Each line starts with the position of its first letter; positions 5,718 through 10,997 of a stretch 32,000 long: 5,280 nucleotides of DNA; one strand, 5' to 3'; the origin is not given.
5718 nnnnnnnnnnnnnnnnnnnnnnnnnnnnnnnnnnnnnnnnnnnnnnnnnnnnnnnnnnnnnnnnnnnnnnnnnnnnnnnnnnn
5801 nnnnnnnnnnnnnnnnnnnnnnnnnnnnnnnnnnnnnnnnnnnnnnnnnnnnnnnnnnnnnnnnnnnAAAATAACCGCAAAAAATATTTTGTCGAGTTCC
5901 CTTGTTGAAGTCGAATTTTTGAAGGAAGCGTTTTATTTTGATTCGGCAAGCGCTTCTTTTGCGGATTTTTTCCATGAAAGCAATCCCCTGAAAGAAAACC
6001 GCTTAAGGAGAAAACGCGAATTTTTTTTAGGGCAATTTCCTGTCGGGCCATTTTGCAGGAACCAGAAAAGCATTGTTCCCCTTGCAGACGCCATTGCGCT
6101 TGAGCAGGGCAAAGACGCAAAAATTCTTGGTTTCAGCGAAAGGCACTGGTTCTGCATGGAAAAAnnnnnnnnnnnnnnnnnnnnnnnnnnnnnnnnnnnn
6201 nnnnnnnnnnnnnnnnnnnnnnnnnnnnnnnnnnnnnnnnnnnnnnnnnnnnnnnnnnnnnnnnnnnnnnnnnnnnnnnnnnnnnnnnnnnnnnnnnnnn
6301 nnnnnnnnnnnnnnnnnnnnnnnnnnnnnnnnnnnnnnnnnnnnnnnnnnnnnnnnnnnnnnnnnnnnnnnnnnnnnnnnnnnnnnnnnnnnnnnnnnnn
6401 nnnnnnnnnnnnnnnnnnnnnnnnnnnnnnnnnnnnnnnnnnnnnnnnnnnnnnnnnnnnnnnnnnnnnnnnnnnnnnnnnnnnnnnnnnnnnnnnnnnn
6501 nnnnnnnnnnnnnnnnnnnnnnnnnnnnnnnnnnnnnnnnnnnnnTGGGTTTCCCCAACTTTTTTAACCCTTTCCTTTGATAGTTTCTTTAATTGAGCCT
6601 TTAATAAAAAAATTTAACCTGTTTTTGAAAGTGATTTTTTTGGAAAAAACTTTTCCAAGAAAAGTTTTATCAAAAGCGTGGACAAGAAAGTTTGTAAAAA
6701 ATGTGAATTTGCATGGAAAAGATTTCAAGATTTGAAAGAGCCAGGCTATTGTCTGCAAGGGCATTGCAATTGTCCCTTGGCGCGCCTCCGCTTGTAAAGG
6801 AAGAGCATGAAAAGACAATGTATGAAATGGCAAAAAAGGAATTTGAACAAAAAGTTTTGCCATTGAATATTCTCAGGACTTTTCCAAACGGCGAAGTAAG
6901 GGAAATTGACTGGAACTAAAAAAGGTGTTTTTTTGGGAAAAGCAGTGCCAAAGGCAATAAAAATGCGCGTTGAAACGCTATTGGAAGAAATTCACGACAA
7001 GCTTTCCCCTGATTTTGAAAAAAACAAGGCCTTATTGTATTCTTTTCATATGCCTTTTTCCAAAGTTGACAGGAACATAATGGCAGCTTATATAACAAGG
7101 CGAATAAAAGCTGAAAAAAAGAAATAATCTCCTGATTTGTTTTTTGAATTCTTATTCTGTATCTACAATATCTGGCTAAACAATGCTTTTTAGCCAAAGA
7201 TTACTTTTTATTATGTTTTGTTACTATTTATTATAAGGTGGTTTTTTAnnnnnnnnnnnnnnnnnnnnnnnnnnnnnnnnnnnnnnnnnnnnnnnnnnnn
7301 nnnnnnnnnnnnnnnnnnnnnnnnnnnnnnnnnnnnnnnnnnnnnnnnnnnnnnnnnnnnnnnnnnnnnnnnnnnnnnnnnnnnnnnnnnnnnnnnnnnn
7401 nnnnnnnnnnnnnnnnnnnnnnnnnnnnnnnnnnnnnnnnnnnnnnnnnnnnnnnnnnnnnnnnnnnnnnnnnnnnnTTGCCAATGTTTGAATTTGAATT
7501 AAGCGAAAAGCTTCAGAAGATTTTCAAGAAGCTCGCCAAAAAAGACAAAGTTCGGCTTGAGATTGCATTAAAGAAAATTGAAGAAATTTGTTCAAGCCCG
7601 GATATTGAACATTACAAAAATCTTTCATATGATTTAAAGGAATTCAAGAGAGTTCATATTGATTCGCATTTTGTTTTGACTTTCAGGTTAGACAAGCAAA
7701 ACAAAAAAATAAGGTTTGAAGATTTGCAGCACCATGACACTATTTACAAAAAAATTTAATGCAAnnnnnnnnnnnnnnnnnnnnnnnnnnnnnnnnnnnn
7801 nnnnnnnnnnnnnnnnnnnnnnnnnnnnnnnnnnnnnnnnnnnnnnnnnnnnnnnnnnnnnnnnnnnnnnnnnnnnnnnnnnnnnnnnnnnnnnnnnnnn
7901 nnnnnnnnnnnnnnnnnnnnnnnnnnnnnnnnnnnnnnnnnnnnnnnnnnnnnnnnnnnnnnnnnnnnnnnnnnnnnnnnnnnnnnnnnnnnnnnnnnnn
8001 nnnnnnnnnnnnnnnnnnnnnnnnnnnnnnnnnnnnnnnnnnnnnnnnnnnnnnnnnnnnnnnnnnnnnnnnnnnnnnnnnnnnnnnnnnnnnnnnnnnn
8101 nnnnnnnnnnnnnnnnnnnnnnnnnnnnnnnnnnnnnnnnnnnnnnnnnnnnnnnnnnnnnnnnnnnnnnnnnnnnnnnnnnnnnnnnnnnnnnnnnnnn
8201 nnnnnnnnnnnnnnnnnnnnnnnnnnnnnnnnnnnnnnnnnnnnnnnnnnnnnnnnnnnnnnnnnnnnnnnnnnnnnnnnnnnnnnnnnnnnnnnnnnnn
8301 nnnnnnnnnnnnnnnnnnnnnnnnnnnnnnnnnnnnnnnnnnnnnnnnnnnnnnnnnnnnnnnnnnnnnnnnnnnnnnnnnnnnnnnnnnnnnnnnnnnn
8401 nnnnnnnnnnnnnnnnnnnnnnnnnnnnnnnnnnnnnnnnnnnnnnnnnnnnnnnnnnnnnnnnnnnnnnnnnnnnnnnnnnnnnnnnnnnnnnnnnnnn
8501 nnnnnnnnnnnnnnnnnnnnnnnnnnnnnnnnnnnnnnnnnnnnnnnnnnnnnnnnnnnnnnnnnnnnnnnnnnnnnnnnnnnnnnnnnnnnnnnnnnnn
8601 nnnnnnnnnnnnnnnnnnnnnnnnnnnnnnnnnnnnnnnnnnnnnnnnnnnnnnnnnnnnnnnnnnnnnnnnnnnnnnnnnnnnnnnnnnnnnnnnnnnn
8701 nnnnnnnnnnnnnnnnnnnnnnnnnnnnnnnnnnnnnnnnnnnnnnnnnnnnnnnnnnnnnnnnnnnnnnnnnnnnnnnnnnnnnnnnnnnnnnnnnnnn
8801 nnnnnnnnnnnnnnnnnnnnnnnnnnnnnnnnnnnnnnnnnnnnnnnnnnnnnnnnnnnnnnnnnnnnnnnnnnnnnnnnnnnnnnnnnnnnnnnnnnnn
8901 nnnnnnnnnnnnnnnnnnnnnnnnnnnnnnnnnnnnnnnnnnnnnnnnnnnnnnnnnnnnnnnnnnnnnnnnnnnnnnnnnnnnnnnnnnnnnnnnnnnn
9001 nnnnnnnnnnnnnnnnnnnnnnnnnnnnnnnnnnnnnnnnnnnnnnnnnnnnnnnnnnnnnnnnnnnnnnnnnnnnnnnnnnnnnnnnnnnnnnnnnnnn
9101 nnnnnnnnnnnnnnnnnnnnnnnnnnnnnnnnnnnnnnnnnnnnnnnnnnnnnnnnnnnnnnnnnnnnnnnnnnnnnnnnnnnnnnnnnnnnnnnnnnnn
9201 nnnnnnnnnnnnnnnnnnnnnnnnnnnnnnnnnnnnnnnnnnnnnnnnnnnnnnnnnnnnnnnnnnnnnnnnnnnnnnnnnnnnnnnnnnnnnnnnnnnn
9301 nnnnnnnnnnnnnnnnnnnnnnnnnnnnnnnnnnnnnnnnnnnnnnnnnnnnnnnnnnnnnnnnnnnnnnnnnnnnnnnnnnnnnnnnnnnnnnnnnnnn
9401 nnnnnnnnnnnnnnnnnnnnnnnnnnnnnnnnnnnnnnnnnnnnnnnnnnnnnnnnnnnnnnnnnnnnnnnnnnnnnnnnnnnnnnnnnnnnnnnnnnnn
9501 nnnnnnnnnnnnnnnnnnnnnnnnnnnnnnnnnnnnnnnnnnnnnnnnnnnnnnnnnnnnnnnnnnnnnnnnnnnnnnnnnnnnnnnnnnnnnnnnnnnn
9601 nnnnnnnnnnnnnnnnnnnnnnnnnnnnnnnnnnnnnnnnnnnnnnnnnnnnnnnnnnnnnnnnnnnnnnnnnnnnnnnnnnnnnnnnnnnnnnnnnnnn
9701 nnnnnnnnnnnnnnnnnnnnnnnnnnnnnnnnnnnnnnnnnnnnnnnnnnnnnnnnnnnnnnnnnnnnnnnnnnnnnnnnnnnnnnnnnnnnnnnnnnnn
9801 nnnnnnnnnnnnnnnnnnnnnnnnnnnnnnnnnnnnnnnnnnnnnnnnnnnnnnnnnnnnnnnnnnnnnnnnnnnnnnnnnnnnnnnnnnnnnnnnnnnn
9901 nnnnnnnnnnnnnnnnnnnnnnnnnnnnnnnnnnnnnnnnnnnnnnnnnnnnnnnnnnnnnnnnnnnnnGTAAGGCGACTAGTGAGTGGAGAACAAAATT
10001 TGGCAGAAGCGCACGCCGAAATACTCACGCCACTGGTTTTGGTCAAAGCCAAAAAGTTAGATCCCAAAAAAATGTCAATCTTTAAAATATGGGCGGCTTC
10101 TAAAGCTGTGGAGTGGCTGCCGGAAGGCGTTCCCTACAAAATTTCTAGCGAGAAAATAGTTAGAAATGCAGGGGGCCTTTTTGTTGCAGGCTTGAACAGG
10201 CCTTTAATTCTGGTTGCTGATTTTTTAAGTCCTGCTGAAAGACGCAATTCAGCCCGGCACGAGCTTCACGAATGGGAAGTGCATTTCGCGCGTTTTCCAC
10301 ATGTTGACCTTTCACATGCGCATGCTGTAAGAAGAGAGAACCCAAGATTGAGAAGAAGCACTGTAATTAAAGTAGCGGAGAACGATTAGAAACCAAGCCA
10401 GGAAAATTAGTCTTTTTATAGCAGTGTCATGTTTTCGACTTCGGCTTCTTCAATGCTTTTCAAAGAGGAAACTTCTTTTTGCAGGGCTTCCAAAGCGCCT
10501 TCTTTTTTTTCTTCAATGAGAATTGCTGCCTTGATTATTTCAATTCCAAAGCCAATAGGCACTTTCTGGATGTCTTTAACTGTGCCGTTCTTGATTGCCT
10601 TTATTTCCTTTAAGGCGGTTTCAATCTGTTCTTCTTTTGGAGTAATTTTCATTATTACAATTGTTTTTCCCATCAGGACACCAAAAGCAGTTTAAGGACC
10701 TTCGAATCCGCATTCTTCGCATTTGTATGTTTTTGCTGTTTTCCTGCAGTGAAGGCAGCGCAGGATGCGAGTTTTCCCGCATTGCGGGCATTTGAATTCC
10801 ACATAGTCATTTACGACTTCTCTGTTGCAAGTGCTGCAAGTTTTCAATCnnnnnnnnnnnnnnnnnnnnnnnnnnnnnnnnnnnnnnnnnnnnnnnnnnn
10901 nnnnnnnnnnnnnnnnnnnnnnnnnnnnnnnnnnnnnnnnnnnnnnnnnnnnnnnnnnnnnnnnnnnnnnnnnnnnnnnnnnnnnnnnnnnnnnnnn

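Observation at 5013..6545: Probable exonuclease-less, catalytically inactivated family-B DNA polymerase homologue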

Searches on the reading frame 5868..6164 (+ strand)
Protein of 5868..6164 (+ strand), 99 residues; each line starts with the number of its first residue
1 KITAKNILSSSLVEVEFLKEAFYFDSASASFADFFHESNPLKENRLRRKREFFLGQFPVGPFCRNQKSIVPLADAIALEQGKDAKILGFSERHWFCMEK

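Call 58: search_solved_structures(query=A4, max_evalue=10, show_alignments=5)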
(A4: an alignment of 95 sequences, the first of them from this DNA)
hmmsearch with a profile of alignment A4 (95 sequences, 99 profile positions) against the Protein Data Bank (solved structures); distinct sequences matched with E-value up to 10: 2.
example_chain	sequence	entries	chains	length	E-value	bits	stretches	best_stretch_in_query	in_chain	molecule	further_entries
6raw_L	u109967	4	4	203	0.54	13.4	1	56-88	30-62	Probable DNA replication complex GINS protein PSF2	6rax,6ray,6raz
5u0k_A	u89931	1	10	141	0.59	13.3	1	52-90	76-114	Glutaminase liver isoform, mitochondrial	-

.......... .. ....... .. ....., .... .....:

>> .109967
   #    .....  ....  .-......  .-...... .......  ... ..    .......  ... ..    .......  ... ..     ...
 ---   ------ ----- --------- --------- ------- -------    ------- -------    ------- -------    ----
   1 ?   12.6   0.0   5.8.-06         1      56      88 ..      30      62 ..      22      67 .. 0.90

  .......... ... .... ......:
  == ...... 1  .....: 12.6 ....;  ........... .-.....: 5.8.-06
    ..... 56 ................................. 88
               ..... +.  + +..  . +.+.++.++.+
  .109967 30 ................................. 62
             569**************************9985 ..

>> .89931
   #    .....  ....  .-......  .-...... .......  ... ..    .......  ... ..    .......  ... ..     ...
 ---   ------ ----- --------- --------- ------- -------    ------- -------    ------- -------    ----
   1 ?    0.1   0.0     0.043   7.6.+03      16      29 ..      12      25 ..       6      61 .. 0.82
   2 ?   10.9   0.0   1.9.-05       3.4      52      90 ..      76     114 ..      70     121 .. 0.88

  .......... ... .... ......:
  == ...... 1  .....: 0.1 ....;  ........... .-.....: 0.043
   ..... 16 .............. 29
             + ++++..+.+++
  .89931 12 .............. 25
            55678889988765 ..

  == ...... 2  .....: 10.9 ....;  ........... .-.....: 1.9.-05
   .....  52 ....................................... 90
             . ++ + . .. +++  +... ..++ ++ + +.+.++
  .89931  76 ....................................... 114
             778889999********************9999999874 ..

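Call 59: search_protein_families(library=pfam, alignment_id=A4, max_evalue=10)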
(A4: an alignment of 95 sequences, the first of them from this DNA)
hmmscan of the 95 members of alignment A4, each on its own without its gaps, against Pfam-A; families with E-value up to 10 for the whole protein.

A. member 1, seq(99 aa): 1 family
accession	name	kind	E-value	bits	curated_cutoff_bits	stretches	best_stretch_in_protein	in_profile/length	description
PF07218.16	RAP1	-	0.24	10.1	26.3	1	12-67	283-338/793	Rhoptry-associated protein 1 (RAP-1)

B. families by the number of members that match (of 95 scanned): 19 families
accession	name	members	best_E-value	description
PF25005.1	PSF2_N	14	0.00038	PSF2 N-terminal domain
PF22090.1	Gins51_C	5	0.0038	Gins51, C-terminal domain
PF12011.13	NPH-II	3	0.0094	RNA helicase NPH-II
PF07218.16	RAP1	2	0.0026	Rhoptry-associated protein 1 (RAP-1)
PF02074.21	Peptidase_M32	2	0.054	Carboxypeptidase Taq (M32) metallopeptidase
PF04729.19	ASF1_hist_chap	1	0.012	ASF1 like histone chaperone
PF23843.2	DUF7210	1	0.012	Domain of unknown function (DUF7210)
PF21690.3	MJ1010-like_2nd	1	0.045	Uncharacterized ATP-binding protein MJ1010-like, C-terminal domain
PF23563.1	TRIP13_N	1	0.046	TRIP13 N-terminal domain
PF00476.26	DNA_pol_A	1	0.068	DNA polymerase family A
PF21469.2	BH1974-like_central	1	0.081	BH1974-like, central domain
PF03364.25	Polyketide_cyc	1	0.097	Polyketide cyclase / dehydrase and lipid transport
PF05725.18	FNIP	1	0.17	FNIP Repeat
PF18073.7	Zn_ribbon_LapB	1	0.2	Rubredoxin metal binding domain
PF24265.1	DUF7466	1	0.21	Family of unknown function (DUF7466)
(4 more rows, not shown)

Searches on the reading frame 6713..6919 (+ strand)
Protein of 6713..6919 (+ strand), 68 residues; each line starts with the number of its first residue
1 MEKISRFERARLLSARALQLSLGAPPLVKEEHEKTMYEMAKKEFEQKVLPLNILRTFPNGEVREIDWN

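Call 12: search_protein_families(library=pfam, proteins=[window:6713-6919:+], max_evalue=0.001)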
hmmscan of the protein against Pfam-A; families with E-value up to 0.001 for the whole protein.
window:6713-6919:+ (68 aa): 1 family
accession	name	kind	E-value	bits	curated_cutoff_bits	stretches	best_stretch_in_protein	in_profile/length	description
PF01192.27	RNA_pol_Rpb6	-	3.3e-07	30.6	26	1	5-50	8-52/53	RNA polymerase Rpb6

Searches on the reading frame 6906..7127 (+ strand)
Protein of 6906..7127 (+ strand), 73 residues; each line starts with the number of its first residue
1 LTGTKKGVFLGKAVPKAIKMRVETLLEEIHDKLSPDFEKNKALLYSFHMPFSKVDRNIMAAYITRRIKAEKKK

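Call 12: search_protein_families(library=pfam, proteins=[window:6906-7127:+], max_evalue=0.001)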
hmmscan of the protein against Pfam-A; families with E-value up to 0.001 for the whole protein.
window:6906-7127:+ (73 aa): 1 family
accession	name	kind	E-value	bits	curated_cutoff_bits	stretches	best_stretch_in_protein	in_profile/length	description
PF00833.23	Ribosomal_S17e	-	8.3e-05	23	22.8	1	11-68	2-59/122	Ribosomal S17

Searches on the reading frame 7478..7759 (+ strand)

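Call 12: search_protein_families(library=pfam, proteins=[window:7478-7759:+], max_evalue=0.001)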
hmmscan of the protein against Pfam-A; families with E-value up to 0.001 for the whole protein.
window:7478-7759:+ (93 aa): 0 families

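Call 86: search_protein_families(library=pfam, proteins=[window:7478-7759:+], max_evalue=0.05)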
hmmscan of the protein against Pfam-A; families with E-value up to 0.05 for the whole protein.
window:7478-7759:+ (93 aa): 2 families
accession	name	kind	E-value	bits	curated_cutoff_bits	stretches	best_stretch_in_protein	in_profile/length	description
PF18812.6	PBECR3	-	0.0097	16.3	30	1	13-80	32-102/115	phage-Barnase-EndoU-ColicinE5/D-RelE like nuclease3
PF11663.14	Toxin_YhaV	-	0.0098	16.4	35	1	18-80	28-95/138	Toxin with endonuclease activity, of toxin-antitoxin system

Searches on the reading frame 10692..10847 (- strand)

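Call 86: search_protein_families(library=pfam, proteins=[window:10692-10847:-], max_evalue=0.05)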
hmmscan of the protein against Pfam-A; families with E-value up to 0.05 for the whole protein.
window:10692-10847:- (51 aa): 7 families
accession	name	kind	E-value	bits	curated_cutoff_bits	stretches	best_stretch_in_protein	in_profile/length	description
PF07754.17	HVO_2753_ZBP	-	6.7e-16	58.3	33.2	1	4-47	1-46/46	Small zinc finger protein HVO_2753-like, Zn-binding pocket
PF07282.18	Cas12f1-like_TNB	-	0.00094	19.7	26.3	1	2-26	29-49/60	Cas12f1-like, TNB domain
PF12773.13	DZR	-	0.0058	17.2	27.3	1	4-47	1-45/45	Double zinc ribbon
PF03107.22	C1_2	-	0.0096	16.7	26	0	2-24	18-40/48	C1 domain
PF25299.1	ZZ_ADA2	-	0.013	16.1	27.5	1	4-34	1-29/48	ADA2 ZZ-type zing finger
PF01155.25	HypA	-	0.024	15.1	28.9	1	3-27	72-96/112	Hydrogenase/urease nickel incorporation, metallochaperone, hypA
PF25206.1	DUF7836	-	0.029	14.6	26.7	1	14-47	4-37/59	Domain of unknown function (DUF7836)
